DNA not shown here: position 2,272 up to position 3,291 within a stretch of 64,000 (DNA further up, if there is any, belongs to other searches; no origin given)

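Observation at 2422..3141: Cassette ORF with a C-terminal HEPN-like RNxxxH motif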

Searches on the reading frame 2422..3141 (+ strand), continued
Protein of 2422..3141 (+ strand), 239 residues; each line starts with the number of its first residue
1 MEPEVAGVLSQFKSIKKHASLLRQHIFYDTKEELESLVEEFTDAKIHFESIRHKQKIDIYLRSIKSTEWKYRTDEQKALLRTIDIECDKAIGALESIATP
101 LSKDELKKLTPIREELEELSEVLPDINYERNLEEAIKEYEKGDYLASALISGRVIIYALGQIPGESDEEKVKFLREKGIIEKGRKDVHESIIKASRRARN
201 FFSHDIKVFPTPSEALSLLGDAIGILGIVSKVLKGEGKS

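Call 34: find_related_loci(query=A3, collection=genome_contigs, flank=8000)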
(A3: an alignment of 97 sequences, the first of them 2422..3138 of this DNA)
Query A3 (239 aa) in genome_contigs; peptide patterns used: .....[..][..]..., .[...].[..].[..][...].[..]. (x = any residue, [..] = any of these).
356 stretches matched a pattern; 13 encode a relative of the query (tblastn E <= 1e-3); 13 distinct loci.
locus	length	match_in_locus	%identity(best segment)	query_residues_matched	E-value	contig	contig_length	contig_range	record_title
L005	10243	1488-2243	68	1-236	7e-100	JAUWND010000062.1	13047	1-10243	MAG: Methanophagales archaeon isolate CSMAG_2415 CSMAG_2415_k141_336888_length_13047_cov_7.9875, whole genome shotgun se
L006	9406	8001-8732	66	1-236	3e-95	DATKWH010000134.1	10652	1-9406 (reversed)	MAG TPA_asm: Candidatus Bathyarchaeia archaeon isolate SMAG_U14158 k141_4700624, whole genome shotgun sequence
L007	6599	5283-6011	58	1-239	4e-83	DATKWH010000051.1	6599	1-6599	MAG TPA_asm: Candidatus Bathyarchaeia archaeon isolate SMAG_U14158 k141_1780244, whole genome shotgun sequence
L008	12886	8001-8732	58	1-239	6e-83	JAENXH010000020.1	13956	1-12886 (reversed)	MAG: Methanosarcinales archaeon isolate 14_8_m_bin28 NODE_20_length_13956_cov_7.567404, whole genome shotgun sequence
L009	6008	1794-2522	58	1-239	4e-82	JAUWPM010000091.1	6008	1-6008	MAG: Methanosarcinales archaeon isolate CSMAG_2476 CSMAG_2476_k141_1198473_length_6008_cov_58.1585, whole genome shotgun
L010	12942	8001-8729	58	1-239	8e-82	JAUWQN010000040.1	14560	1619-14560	MAG: Methanosarcinales archaeon isolate CSMAG_2503 CSMAG_2503_k141_1021586_length_14560_cov_23.9649, whole genome shotgu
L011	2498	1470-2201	58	1-239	7e-82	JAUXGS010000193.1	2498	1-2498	MAG: Methanosarcinales archaeon isolate CSMAG_2935 CSMAG_2935_k117_6135664_length_2498_cov_31.0000, whole genome shotgun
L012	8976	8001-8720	58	1-236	1e-76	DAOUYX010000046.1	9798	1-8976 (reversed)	MAG TPA_asm: Methanosarcinales archaeon isolate CSMAG_938 CSMAG_938_k141_5165460_length_9798_cov_10.3207, whole genome s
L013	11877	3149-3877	54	1-239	7e-76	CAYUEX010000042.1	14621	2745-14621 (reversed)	MAG TPA_asm: uncultured Halobacteria archaeon isolate binchicken_co332_136 genome assembly, contig: NODE_884_length_1462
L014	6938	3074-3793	54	1-236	6e-75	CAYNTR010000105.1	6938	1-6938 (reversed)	MAG TPA_asm: uncultured Halobacteria archaeon isolate binchicken_co395_157 genome assembly, contig: NODE_5066_length_693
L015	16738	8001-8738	44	4-232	7e-56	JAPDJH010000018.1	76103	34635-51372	MAG: Hadesarchaea archaeon isolate S4B4_HD70 c_000000000129, whole genome shotgun sequence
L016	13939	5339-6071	71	1-239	4e-69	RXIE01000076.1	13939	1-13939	MAG: Methanophagales archaeon ANME-1-THS DGJ9_scaffold_3418, whole genome shotgun sequence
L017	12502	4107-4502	57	99-235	2e-43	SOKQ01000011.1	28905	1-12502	MAG: Hadesarchaea archaeon isolate E44_bin86 NODE_422_length_28905_cov_9.080901, whole genome shotgun sequence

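Call 40: search_protein_families(library=pfam, proteins=[L008:6732-7910:+, L010:8853-9413:-, L008:5398-6567:+, L007:1737-2477:+, L007:1469-1747:+, L015:7587-8792:+, L017:3549-4505:+, L008:2791-3438:+, L008:3460-3822:-], max_evalue=0.01)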
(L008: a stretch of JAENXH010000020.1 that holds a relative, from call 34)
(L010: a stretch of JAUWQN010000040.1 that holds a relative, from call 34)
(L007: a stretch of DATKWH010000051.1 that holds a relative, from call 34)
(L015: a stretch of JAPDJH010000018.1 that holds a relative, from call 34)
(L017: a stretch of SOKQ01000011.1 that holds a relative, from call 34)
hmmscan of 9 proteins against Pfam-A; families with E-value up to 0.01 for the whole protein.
L008:6732-7910:+ (392 aa): 1 family
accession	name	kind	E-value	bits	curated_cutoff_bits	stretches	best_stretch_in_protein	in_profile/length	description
PF07690.21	MFS_1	-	2.2e-42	145.7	33.4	2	17-242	2-228/347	Major Facilitator Superfamily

L010:8853-9413:- (186 aa): 4 families
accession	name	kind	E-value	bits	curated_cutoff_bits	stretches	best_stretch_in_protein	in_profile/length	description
PF00132.30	Hexapep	-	3.4e-18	64.9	27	2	101-135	1-35/36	Bacterial transferase hexapeptide (six repeats)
PF14602.12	Hexapep_2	-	1.5e-06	28.2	27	1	85-116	2-32/34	Hexapeptide repeat of succinyl-transferase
PF25084.1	LbH_EIF2B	-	3.1e-06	27.6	54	1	63-137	22-96/105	EIF2B subunit epsilon LbH domain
PF21711.3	DCTN5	-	0.00022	21.4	40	1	41-136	33-136/182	Dynactin subunit 5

L008:5398-6567:+ (389 aa): 8 families
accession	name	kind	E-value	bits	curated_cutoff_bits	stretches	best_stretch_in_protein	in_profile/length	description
PF07690.21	MFS_1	-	3.1e-62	211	33.4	2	17-237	1-228/347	Major Facilitator Superfamily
PF12832.13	MFS_1_like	-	1.5e-13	51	25.2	1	29-367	16-368/373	MFS_1 like family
PF05977.19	MFS_3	-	4.6e-13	48.9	27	1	44-384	42-391/524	Transmembrane secretion effector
PF00083.30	Sugar_tr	-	5.2e-11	42.5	22.3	2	246-384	44-188/452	Sugar (and other) transporter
PF13347.12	MFS_2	-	7.3e-07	28.5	27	1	42-131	255-345/427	MFS/sugar transport protein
PF05631.20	MFS_5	-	9.3e-06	25.2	25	1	19-307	41-336/356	Sugar-tranasporters, 12 TM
PF01306.25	LacY_symp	-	2.7e-05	23.6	24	1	33-112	28-107/413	LacY proton/sugar symporter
PF06609.19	TRI12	-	0.0011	17.9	23.2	1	24-197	58-228/599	Fungal trichothecene efflux pump (TRI12)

L007:1737-2477:+ (246 aa): 1 family
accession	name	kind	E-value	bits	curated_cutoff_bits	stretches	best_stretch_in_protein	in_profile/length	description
PF01912.23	eIF-6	-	1.5e-67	227.3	25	1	25-226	3-197/197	eIF-6 family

L007:1469-1747:+ (92 aa): 1 family
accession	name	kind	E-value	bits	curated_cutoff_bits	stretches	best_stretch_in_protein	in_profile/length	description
PF01198.24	Ribosomal_L31e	-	2.3e-12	47.4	25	1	15-81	5-72/82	Ribosomal protein L31e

L015:7587-8792:+ (401 aa): 0 families

L017:3549-4505:+ (318 aa): 0 families

L008:2791-3438:+ (215 aa): 5 families
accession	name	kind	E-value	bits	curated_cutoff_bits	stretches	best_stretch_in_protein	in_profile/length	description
PF01336.31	tRNA_anti-codon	-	7.4e-06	26.3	27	0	75-112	32-70/75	OB-fold nucleic acid binding domain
PF13742.12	tRNA_anti_2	-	4.2e-05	24.1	27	0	47-111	25-91/95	OB-fold nucleic acid binding domain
PF12869.13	tRNA_anti-like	-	0.00014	21.9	23.5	0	40-104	69-136/146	tRNA_anti-like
PF13567.11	DUF4131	-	0.00071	19.7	31.6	0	8-102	30-132/165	Domain of unknown function (DUF4131)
PF03100.22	CcmE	-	0.0097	16.7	24.6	0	129-197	7-78/99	CcmE domain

L008:3460-3822:- (120 aa): 1 family
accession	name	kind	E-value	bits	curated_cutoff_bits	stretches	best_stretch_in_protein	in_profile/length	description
PF01242.24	PTPS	-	6e-32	110.6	22.4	1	5-117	4-118/121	6-pyruvoyl tetrahydropterin synthase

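Call 41: find_encoding_contigs(protein=P0013, flank=8000, max_places=2)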
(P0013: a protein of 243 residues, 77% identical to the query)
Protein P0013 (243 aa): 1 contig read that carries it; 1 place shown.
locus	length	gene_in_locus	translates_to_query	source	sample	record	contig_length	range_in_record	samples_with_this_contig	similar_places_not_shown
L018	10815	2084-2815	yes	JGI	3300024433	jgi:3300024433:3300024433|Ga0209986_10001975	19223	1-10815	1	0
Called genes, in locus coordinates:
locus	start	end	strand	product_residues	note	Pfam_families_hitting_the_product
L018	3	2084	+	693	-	?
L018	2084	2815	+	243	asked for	-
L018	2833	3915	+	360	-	-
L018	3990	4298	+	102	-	PF24348:DUF7508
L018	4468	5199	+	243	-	-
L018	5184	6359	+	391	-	-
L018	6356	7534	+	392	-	-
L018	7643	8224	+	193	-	-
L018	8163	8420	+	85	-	-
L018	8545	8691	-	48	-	-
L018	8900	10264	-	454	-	PF04326:SLFN_AlbA_2, PF13749:HATPase_c_4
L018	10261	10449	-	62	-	-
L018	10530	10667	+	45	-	-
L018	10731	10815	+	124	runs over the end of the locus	-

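Call 42: find_encoding_contigs(protein=P0048, flank=8000, max_places=2)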
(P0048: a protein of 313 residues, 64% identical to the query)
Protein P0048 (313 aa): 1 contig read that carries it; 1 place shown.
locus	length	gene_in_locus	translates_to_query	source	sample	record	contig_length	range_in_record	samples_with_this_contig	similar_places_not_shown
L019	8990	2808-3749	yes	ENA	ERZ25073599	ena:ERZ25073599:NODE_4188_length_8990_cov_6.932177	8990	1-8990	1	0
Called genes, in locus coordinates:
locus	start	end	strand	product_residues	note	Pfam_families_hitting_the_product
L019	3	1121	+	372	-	?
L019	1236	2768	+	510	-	PF01844:HNH (weak)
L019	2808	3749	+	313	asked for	-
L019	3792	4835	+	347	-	-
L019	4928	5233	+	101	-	PF24348:DUF7508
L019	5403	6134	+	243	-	-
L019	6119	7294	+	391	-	-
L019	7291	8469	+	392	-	-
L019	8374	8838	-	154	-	-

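Call 43: find_encoding_contigs(protein=P0024, flank=8000, max_places=2)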
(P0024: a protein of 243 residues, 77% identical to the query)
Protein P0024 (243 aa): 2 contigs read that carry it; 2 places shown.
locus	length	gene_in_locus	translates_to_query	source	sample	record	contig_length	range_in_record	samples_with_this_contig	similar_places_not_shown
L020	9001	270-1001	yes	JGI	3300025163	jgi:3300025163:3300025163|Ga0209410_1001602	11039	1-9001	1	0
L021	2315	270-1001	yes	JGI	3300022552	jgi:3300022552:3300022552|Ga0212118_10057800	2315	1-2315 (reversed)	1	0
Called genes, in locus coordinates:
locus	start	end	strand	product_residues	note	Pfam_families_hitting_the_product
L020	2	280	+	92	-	?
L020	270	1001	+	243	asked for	-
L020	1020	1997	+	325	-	-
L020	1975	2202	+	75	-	-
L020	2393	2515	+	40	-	-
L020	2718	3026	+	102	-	PF01282:Ribosomal_S24e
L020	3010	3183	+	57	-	PF01599:Ribosomal_S27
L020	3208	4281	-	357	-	PF01435:Peptidase_M48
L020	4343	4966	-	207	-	-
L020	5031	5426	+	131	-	PF01894:YjbQ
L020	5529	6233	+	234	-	PF05239:PRC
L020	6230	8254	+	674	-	PF00488:MutS_V (weak)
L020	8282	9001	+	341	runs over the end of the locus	PF09821:AAA_assoc_C (weak)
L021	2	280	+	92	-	?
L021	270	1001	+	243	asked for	-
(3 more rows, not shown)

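Call 44: find_encoding_contigs(protein=P0042, flank=8000, max_places=2)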
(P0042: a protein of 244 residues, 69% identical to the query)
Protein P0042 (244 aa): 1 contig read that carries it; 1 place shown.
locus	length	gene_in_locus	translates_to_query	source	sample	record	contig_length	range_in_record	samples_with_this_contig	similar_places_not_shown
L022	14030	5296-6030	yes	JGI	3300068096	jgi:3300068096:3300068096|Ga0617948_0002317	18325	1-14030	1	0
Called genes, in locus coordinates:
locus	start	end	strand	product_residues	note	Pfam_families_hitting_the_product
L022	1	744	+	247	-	?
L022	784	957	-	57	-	PF01246:Ribosomal_L24e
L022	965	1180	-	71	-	PF01200:Ribosomal_S28e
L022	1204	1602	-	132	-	PF01248:Ribosomal_L7Ae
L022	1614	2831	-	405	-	PF01637:ATPase_2 (weak), PF13191:AAA_16, PF13401:AAA_22, PF00004:AAA, PF22606:Cdc6-ORC-like_ATPase_lid, PF22703:Cdc6_lid, PF09079:WHD_Cdc6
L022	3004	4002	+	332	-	-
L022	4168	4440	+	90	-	PF18905:DUF5661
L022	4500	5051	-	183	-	PF13489:Methyltransf_23, PF01209:Ubie_methyltran, PF01728:FtsJ, PF01135:PCMT, PF02390:Methyltransf_4, PF13847:Methyltransf_31, PF08241:Methyltransf_11, PF08242:Methyltransf_12, +5 more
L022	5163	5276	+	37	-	-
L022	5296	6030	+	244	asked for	-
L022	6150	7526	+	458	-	PF00206:Lyase_1, PF08328:ASL_C, PF10397:ADSL_C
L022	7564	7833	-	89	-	PF01998:DUF131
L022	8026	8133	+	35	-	-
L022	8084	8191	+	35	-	-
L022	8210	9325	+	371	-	-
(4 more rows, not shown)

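Call 51: find_related_loci(query=A3, collection=metagenome_contigs, flank=6000)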
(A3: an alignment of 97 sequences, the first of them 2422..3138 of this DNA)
Query A3 (239 aa) in metagenome_contigs; peptide patterns used: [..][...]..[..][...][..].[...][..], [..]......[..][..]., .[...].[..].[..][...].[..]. (x = any residue, [..] = any of these).
506 stretches matched a pattern; 62 encode a relative of the query (tblastn E <= 1e-3); 62 distinct loci.
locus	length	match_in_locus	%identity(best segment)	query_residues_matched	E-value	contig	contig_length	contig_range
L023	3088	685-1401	100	1-239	1e-163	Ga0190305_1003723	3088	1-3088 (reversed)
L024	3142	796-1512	100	1-239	2e-163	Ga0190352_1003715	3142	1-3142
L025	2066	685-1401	100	1-239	9e-168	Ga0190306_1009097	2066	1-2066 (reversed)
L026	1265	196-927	92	1-239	3e-156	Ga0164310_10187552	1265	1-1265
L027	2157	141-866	92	1-239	5e-142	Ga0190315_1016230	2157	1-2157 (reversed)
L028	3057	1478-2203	88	1-239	5e-138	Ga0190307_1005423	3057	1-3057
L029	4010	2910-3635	84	1-239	5e-120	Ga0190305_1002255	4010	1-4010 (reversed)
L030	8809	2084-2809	77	1-234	8e-115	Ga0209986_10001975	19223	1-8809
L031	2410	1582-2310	76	1-239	1e-113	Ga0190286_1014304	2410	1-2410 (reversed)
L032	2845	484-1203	74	1-234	1e-111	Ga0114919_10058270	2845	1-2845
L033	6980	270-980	77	1-233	4e-108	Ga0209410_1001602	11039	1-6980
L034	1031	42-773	75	1-239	3e-118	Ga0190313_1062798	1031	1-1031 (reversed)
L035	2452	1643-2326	83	1-225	1e-111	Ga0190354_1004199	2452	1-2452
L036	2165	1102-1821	72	1-236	8e-111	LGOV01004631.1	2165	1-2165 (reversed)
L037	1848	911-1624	70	1-236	7e-104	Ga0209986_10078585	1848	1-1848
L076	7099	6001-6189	90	174-236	4e-30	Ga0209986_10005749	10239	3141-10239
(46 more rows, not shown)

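Call 54: search_protein_representatives(alignment_id=A3)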
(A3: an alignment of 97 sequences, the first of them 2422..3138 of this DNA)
Query: 97 sequences, 240 profile positions. Proteins with E-value up to 0.001 (for the whole library): 309; up to 1e-10: 263; up to 1e-30: 152. The best 150 are listed.
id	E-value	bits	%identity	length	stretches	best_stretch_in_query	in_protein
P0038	6.0e-106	369.8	-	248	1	1-239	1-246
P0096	4.6e-82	291.6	-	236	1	2-235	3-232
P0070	3.4e-80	285.5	-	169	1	75-237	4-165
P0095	3.6e-78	278.8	-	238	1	1-238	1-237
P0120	3.7e-77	275.5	-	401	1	2-239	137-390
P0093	1.4e-76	273.7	-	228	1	2-230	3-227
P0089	2.1e-74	266.5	-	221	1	1-233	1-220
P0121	1.7e-72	260.2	-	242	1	3-233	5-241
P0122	2.3e-69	250.0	-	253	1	1-235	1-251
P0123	5.1e-68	245.6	-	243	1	3-235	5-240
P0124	1.6e-67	244.0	-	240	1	1-235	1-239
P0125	1.8e-67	243.8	-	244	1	3-233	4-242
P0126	1.1e-66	241.3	-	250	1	1-236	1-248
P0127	6.1e-66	238.8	-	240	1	1-234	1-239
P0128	2.0e-65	237.1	-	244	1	6-233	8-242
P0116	3.9e-59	216.5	-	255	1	2-238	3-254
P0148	2.7e-54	200.6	-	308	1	104-234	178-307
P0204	8.8e-40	153.1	-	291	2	43-234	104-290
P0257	1.8e-31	126.0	-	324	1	12-237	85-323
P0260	4.3e-31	124.7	-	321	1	8-239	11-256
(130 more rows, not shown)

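Call 56: search_protein_families(library=pfam, alignment_id=A6, max_evalue=0.01)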
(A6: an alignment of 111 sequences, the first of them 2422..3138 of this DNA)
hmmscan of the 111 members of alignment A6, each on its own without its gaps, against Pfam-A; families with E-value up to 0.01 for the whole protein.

A. member 1, window:2422-3138:+ (239 aa): 0 families

B. families by the number of members that match (of 111 scanned): 23 families
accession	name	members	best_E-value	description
PF13643.11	DUF4145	5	1.7e-05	Domain of unknown function (DUF4145)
PF18739.6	HEPN_Apea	3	0.00042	Apea-like HEPN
PF22699.1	GMIP-like_FCH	1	0.00042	GEM-interacting protein-like, FCH domain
PF11186.13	DUF2972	1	0.0007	Protein of unknown function (DUF2972)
PF14134.11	DUF4301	1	0.00083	Domain of unknown function (DUF4301)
PF20769.2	YPEB_N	1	0.0012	YpeB N-terminal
PF23921.1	DUF7260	1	0.0018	Domain of unknown function (DUF7260)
PF07000.17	DUF1308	1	0.0023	Protein of unknown function (DUF1308)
PF04079.22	SMC_ScpB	1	0.0025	Segregation and condensation complex subunit ScpB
PF00517.22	GP41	1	0.0031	Retroviral envelope protein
PF06732.16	Pescadillo_N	1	0.0034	Pescadillo N-terminus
PF04695.18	Pex14_N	1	0.0035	Pex14 N-terminal domain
PF06378.16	SSAP_Sak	1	0.0043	Sak Single Strand Annealing Protein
PF21132.2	MFD_D3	1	0.0046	MFD, D3 domain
PF14947.12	HTH_45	1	0.005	Winged helix-turn-helix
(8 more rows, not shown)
